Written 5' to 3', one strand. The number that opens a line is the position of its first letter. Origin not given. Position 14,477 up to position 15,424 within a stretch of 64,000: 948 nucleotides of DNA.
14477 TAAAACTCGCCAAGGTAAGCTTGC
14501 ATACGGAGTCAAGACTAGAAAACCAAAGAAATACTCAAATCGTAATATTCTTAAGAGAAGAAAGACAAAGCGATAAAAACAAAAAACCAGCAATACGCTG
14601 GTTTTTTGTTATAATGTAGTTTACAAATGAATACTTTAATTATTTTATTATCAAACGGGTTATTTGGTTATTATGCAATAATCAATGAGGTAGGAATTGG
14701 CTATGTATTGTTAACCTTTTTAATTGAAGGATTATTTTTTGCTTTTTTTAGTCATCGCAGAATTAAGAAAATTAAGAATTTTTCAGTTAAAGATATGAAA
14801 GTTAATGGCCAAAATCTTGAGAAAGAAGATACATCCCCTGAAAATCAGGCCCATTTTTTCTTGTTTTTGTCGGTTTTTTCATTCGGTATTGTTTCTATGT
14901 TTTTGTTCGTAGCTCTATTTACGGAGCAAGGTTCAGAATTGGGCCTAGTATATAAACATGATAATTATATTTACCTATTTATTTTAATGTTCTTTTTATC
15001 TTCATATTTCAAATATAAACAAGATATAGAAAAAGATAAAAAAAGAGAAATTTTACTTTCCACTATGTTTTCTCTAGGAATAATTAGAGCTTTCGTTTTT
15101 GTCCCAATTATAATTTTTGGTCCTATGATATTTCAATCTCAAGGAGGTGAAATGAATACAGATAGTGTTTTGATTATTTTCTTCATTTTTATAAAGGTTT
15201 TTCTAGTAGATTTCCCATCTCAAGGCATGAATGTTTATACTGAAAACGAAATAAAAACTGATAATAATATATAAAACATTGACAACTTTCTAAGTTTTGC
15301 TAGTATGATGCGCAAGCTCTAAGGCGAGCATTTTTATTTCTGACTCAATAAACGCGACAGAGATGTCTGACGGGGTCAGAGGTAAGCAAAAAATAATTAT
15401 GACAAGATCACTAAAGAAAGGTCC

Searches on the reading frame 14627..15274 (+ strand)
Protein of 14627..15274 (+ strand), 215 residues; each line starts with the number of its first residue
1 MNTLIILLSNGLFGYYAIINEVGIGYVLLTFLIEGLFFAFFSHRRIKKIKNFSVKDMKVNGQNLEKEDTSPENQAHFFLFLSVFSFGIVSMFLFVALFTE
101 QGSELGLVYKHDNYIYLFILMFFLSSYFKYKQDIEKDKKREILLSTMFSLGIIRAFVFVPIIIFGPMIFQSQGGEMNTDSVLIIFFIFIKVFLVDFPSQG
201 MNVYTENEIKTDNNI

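Call 59: search_protein_families(library=pfam, proteins=[window:14627-15274:+], max_evalue=0.01)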
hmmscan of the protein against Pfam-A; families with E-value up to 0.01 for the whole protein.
window:14627-15274:+ (215 aa): 1 family
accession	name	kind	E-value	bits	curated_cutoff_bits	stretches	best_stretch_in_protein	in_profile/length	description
PF20108.4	DUF6498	-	0.00025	20.8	23.7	1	5-191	14-187/207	Family of unknown function (DUF6498)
